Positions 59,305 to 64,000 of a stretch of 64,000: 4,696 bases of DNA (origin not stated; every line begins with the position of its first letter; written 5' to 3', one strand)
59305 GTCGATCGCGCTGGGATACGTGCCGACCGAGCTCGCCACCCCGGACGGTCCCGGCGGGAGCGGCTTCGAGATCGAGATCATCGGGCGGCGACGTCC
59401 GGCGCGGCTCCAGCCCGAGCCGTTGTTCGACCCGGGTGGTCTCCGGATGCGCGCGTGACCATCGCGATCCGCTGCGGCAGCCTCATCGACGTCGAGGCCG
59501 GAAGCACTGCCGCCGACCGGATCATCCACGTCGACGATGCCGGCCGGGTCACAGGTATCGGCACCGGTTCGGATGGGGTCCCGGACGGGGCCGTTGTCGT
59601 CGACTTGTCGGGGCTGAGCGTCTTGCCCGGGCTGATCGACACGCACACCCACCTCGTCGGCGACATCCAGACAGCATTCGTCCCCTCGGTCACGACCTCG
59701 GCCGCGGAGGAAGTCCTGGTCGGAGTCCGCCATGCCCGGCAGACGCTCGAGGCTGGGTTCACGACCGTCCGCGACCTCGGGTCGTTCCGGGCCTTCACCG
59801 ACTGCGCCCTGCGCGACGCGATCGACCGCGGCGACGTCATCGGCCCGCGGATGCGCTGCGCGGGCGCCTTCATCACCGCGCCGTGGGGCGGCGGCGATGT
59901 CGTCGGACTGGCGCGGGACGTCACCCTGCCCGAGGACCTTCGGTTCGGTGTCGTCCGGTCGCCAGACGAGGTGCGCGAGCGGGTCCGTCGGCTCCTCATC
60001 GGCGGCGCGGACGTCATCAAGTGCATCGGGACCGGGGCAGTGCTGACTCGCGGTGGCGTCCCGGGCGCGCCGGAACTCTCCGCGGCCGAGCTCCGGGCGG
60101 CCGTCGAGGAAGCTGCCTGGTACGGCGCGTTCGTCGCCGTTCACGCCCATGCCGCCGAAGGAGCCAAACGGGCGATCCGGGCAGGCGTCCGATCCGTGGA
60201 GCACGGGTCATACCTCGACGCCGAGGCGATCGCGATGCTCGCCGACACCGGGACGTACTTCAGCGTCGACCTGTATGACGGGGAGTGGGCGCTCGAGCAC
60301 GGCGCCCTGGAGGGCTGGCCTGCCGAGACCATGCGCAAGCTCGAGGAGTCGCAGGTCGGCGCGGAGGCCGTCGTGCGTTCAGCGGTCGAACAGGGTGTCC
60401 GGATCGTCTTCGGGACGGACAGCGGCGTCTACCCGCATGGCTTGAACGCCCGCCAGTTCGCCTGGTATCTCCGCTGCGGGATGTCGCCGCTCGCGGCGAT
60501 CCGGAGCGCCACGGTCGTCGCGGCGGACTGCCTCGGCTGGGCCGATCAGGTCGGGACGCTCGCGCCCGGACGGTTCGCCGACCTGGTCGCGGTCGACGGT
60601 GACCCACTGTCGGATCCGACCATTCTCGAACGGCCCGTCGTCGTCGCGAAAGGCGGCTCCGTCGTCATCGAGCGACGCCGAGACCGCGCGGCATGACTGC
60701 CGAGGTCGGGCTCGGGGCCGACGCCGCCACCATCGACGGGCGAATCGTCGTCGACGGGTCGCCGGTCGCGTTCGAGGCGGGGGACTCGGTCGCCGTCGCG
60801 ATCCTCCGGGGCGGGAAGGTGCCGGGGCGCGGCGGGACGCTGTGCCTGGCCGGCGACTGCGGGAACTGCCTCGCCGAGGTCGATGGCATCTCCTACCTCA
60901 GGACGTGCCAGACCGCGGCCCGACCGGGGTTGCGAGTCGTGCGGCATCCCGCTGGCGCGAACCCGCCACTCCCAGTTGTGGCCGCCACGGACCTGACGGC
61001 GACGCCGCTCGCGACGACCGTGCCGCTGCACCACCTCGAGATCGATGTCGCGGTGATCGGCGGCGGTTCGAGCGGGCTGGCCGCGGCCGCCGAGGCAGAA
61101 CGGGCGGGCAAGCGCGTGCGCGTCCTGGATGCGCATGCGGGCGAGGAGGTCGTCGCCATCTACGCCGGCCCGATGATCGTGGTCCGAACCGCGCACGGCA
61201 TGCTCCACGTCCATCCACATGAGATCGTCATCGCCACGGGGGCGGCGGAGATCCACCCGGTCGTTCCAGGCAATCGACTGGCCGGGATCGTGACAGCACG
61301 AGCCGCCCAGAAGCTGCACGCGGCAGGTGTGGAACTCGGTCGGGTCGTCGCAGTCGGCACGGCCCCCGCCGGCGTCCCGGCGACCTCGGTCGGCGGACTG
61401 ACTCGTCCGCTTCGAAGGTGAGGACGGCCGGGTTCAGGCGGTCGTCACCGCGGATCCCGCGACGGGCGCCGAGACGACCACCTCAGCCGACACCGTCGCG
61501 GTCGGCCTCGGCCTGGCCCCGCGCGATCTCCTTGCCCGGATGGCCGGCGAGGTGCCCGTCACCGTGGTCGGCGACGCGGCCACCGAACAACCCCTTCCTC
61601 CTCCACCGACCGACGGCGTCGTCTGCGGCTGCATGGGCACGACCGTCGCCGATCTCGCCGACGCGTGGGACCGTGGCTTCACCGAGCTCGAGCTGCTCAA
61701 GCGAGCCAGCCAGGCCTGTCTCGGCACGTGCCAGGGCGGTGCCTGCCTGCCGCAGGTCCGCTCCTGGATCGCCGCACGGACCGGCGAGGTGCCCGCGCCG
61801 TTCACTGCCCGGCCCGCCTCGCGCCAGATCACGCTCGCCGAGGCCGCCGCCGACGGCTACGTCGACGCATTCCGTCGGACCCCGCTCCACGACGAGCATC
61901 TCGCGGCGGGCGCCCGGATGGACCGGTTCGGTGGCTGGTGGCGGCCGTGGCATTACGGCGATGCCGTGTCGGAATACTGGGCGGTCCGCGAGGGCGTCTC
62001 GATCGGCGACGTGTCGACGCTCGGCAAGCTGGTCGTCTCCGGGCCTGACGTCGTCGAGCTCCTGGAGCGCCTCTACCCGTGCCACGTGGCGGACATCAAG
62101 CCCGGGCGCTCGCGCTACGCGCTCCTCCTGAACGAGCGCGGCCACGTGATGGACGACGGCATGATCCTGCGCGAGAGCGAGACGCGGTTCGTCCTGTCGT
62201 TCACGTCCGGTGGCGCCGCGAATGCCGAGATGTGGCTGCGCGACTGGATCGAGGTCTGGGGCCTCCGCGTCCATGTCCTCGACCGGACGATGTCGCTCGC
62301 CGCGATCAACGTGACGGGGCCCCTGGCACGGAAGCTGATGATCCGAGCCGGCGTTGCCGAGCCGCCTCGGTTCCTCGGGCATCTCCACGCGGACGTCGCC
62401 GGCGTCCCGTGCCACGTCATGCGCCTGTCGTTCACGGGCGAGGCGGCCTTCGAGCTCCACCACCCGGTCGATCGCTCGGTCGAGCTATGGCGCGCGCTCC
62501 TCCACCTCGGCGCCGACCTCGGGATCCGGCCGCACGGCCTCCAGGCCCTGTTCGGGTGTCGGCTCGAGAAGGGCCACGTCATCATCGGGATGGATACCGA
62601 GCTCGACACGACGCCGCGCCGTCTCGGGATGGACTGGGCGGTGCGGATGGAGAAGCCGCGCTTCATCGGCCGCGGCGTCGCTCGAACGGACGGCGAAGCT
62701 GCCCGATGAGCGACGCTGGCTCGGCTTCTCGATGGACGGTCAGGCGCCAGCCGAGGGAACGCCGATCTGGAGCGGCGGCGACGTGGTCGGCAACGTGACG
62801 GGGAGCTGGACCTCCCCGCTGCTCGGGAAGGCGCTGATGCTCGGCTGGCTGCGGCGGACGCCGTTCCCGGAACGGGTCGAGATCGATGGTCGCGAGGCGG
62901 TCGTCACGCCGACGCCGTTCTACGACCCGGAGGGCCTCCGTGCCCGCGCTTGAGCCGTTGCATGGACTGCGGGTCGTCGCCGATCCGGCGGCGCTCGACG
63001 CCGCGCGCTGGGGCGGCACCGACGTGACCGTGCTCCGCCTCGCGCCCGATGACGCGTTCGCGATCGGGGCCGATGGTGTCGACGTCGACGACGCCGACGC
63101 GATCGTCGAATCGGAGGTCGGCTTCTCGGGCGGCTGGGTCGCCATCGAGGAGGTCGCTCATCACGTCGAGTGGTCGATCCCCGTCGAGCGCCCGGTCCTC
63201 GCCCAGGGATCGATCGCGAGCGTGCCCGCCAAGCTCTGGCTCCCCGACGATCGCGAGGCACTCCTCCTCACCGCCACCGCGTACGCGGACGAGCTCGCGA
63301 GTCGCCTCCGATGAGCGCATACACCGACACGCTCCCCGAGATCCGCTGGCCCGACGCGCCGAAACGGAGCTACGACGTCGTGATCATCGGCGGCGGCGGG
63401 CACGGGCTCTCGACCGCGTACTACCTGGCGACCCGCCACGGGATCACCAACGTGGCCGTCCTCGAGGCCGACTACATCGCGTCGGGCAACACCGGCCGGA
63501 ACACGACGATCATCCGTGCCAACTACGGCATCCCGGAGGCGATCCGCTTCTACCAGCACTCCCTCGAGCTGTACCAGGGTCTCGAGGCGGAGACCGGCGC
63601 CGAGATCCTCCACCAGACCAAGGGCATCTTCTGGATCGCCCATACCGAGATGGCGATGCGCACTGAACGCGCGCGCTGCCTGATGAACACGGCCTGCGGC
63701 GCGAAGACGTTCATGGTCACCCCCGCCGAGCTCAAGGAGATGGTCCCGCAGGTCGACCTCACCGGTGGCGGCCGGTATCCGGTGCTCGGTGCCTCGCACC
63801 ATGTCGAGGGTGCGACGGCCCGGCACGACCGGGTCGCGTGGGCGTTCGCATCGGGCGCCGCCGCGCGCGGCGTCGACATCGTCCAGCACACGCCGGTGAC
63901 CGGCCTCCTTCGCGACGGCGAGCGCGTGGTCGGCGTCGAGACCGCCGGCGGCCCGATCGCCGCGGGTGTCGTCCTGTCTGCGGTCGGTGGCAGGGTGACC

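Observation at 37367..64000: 27-kb N-methylamine/betaine island built around MttB-family proteins, with no corrinoid partner and no Rieske demethylase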

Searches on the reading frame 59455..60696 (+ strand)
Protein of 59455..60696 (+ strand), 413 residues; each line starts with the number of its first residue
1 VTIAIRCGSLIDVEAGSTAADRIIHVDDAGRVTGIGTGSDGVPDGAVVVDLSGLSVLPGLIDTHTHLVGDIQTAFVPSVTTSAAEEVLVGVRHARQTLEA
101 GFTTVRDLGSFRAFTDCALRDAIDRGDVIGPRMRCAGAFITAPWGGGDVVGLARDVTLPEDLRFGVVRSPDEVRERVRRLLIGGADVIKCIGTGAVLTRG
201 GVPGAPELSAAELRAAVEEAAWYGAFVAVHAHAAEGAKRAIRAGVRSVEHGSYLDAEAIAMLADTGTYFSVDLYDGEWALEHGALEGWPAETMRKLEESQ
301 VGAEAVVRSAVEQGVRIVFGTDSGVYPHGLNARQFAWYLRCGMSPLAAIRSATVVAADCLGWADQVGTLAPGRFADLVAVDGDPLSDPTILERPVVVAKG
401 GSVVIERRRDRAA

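Call 17: search_protein_families(library=pfam, proteins=[window:59455-60696:+])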
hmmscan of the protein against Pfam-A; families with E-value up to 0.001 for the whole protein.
window:59455-60696:+ (413 aa): 2 families
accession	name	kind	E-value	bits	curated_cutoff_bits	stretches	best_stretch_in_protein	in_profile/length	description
PF01979.26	Amidohydro_1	-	9.7e-52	176.7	25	1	56-399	2-337/345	Amidohydrolase family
PF07969.17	Amidohydro_3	-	1.2e-12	48.5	29.7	2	203-404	254-471/472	Amidohydrolase family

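Call 61: search_protein_families(library=ncbifam, max_evalue=1e-10, proteins=[window:59455-60696:+])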
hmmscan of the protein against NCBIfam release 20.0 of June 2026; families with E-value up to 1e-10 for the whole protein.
window:59455-60696:+ (413 aa): 3 families
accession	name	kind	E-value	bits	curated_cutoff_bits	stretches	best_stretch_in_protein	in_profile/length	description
NF051886.1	XaaProDiPepCaul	equivalog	4.6e-129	430.9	500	1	5-404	2-397/398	Xaa-Pro dipeptidase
NF006056.0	PRK08204.1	subfamily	4.2e-13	48.9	391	0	248-383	249-382/449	hypothetical protein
TIGR01224.1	hutI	equivalog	4.1e-12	45.6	298.15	0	212-382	198-353/377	imidazolonepropionase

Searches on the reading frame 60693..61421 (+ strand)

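Call 17: search_protein_families(library=pfam, proteins=[window:60693-61421:+])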
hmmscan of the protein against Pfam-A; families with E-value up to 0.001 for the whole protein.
window:60693-61421:+ (242 aa): 8 families
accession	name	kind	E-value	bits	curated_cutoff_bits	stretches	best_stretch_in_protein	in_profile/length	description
PF13510.11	Fer2_4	-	4.4e-11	43.1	22.8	1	18-84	6-79/82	2Fe-2S iron-sulfur cluster binding domain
PF07992.20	Pyr_redox_2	-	1e-06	28.9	26.1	1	118-161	2-41/291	Pyridine nucleotide-disulphide oxidoreductase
PF01266.30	DAO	-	3.7e-05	23.9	27.9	1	118-148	1-31/353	FAD dependent oxidoreductase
PF03486.20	HI0933_like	-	3.9e-05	23.7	50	1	118-148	2-32/244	HI0933-like protein Rossmann domain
PF12831.13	FAD_oxidored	-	5.6e-05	23.1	27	1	118-147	1-30/416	FAD dependent oxidoreductase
PF01494.25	FAD_binding_3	-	8.4e-05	22.4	22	1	116-151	1-36/349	FAD binding domain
PF13450.12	NAD_binding_8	-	9.3e-05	23.1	21.9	1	121-149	1-29/68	NAD(P)-binding Rossmann-like domain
PF00890.30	FAD_binding_2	-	0.00015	21.6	20.4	1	118-150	1-33/414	FAD binding domain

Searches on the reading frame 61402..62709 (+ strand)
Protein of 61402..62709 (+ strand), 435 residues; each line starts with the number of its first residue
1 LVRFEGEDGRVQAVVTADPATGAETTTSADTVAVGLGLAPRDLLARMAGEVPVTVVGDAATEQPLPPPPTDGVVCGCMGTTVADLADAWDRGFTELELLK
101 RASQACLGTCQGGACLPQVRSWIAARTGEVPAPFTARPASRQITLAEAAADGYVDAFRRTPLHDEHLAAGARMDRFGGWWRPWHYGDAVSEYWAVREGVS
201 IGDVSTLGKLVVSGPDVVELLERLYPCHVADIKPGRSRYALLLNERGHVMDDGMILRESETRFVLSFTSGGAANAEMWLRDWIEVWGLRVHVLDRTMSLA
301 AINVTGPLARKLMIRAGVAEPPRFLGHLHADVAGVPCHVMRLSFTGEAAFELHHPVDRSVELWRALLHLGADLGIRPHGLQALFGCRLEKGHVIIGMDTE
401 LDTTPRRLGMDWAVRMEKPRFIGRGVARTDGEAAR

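Call 17: search_protein_families(library=pfam, proteins=[window:61402-62709:+])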
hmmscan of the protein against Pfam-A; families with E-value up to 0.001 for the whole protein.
window:61402-62709:+ (435 aa): 3 families
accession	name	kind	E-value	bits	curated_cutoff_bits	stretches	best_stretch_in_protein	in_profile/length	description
PF01571.26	GCV_T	-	1.2e-66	225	25.6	1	162-413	1-255/255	Aminomethyltransferase folate-binding domain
PF04324.20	Fer2_BFD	-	1.4e-05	25.8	26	1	73-123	1-48/50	BFD-like [2Fe-2S] binding domain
PF17806.6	SO_alpha_A3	-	0.00036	21.2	23.1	1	81-150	13-85/87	Sarcosine oxidase A3 domain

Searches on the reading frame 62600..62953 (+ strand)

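Call 17: search_protein_families(library=pfam, proteins=[window:62600-62953:+])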
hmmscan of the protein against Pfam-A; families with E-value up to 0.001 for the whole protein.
window:62600-62953:+ (117 aa): 1 family
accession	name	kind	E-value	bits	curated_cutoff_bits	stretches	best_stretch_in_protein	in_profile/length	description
PF08669.17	GCV_T_C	-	7.3e-11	42.2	25.9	1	38-109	1-80/80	Glycine cleavage T-protein C-terminal barrel domain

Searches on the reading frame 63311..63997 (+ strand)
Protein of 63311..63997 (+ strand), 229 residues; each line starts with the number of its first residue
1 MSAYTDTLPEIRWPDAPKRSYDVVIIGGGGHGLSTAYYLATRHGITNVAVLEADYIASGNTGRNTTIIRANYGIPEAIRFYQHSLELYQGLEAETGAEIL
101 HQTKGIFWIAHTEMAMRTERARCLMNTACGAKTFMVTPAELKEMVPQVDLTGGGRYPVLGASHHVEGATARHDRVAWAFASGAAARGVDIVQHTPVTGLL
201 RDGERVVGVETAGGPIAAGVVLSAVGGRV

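Call 17: search_protein_families(library=pfam, proteins=[window:63311-63997:+])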
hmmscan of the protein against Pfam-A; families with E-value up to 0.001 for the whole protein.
window:63311-63997:+ (229 aa): 6 families
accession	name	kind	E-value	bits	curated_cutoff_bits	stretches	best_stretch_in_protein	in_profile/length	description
PF01266.30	DAO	-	1e-40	140.8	27.9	1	22-224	1-202/353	FAD dependent oxidoreductase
PF00890.30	FAD_binding_2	-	5.4e-07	29.6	20.4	0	22-61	1-38/414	FAD binding domain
PF01946.23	Thi4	-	1.8e-05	24.5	26.2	1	21-59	18-55/235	Thi4 family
PF07992.20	Pyr_redox_2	-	0.00012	22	26.1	0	21-105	1-66/291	Pyridine nucleotide-disulphide oxidoreductase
PF13450.12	NAD_binding_8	-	0.00062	20.4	21.9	0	25-65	1-39/68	NAD(P)-binding Rossmann-like domain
PF01494.25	FAD_binding_3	-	0.00078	19.2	22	0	21-53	2-32/349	FAD binding domain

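Call 37: find_homologous_proteins(query=window:63311-63997:+, max_evalue=1e-30)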
Query window:63311-63997:+ (229 aa): 4715 proteins with E <= 1e-30 among 8000 candidates; the best 120 are listed.
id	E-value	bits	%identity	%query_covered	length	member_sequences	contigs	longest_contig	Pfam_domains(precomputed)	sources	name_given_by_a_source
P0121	1.7e-132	458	92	100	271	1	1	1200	PF01266.31,PF00890.31,PF07992.21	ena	-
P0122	1.3e-131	455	89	100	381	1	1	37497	PF01946.24,PF01266.31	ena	-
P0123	7.2e-127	440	86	100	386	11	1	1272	PF01266.31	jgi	-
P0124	5.0e-126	437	88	97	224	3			PF01946.24,PF01266.31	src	-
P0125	5.9e-124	430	86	100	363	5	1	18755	PF01946.24,PF01266.31,PF00890.31,PF07992.21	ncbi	ncbi:MAG: FAD-dependent oxidoreductase, partial [Chloroflexota bacterium]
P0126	4.4e-123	428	89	96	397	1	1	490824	PF01266.31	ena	-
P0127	4.4e-122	424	86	98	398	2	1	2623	PF01946.24,PF01266.31,PF07992.21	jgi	jgi:sarcosine oxidase subunit beta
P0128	1.7e-120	419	87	91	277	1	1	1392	PF01946.24,PF01266.31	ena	-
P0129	3.1e-118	412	78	100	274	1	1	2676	PF01266.31,PF00890.31,PF07992.21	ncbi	ncbi:MAG TPA: FAD-dependent oxidoreductase, partial [Candidatus Limnocylindrales bacterium]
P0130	1.8e-117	409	80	100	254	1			PF01946.24,PF01266.31,PF00890.31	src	-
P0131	4.2e-117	408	84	96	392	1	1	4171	PF01266.31,PF07992.21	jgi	jgi:sarcosine oxidase subunit beta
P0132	6.7e-117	407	81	100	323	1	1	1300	PF01946.24,PF01266.31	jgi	-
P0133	3.0e-116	405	82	100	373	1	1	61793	PF01266.31,PF07992.21,PF01494.26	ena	-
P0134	3.2e-116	405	81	99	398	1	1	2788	PF01946.24,PF01266.31,PF07992.21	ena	-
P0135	2.4e-114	399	77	100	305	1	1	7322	PF01946.24,PF01266.31,PF00890.31,PF07992.21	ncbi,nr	ncbi:MAG TPA: FAD-dependent oxidoreductase, partial [Vitreimonas sp.]|nr:FAD-dependent oxidoreductas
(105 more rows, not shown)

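Call 38: find_encoding_contigs(protein=P0126, flank=10000, max_places=2)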
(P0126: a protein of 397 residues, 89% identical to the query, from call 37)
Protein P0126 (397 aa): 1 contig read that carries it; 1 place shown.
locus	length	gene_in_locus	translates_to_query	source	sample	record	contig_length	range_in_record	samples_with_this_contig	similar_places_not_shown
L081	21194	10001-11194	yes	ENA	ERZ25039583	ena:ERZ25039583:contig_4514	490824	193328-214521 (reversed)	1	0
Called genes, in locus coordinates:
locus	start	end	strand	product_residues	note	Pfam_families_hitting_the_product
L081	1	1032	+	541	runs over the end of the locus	PF00171:Aldedh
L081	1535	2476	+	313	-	PF03109:ABC1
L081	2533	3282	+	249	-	-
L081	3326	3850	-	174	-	-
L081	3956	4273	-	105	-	-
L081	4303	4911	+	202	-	PF06253:MTTB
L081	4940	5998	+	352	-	PF01266:DAO, PF13454:NAD_binding_9 (faint)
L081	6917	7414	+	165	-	PF01571:GCV_T, PF08669:GCV_T_C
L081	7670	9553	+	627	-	PF01571:GCV_T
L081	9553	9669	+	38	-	-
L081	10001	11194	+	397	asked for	PF01266:DAO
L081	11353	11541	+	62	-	PF04267:SoxD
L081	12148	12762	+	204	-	PF25137:ADH_Fe_C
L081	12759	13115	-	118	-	PF00296:Bac_luciferase (faint)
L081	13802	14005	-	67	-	-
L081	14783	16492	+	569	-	PF04675:DNA_ligase_A_N, PF01068:DNA_ligase_A_M, PF04679:DNA_ligase_A_C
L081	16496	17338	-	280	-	PF00581:Rhodanese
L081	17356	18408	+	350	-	PF00266:Aminotran_5, PF01053:Cys_Met_Meta_PP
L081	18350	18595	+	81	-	-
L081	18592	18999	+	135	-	-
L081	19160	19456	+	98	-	-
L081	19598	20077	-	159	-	-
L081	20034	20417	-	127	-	-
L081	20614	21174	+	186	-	-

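Call 39: find_encoding_contigs(protein=P0122, flank=10000, max_places=2)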
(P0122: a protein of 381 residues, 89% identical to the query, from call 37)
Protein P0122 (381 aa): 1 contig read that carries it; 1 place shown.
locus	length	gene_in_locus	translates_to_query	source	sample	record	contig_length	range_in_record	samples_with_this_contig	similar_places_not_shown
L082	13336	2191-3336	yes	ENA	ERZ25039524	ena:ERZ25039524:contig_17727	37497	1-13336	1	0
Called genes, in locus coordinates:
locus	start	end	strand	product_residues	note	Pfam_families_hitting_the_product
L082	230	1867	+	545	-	PF01571:GCV_T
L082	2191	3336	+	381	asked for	PF01946:Thi4 (faint), PF01266:DAO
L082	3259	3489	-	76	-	-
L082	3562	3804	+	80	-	PF04267:SoxD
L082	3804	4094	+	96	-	-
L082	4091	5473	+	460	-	PF00465:Fe-ADH, PF25137:ADH_Fe_C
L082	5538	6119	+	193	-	-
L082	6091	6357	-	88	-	-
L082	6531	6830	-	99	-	-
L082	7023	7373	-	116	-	-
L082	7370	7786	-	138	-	PF04542:Sigma70_r2 (faint), PF08281:Sigma70_r4_2, PF04545:Sigma70_r4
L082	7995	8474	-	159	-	PF00296:Bac_luciferase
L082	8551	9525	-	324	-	PF00296:Bac_luciferase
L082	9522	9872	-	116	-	PF00376:MerR, PF13411:MerR_1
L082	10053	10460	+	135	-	-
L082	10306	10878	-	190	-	PF13302:Acetyltransf_3, PF00583:Acetyltransf_1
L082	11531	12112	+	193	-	PF01068:DNA_ligase_A_M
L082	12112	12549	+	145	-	-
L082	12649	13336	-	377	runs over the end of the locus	PF00581:Rhodanese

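Call 61: search_protein_families(library=ncbifam, max_evalue=1e-10, proteins=[window:63311-63997:+])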
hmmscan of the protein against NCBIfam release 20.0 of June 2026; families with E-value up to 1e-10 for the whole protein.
window:63311-63997:+ (229 aa): 4 families
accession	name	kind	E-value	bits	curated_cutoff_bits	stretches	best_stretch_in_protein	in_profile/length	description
TIGR01373.1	soxB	subfamily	9.6e-70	235.5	529.45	1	13-227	24-238/407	sarcosine oxidase subunit beta family protein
NF008425.0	PRK11259.1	equivalog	3.6e-12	45.9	257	1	19-224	3-200/377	N-methyl-L-tryptophan oxidase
TIGR02352.1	thiamin_ThiO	equivalog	4.4e-12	45.8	250.8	1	23-226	1-204/351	glycine oxidase ThiO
NF008313.0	PRK11101.1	equivalog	2.9e-11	42.6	425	1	18-211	6-189/548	anaerobic glycerol-3-phosphate dehydrogenase subunit A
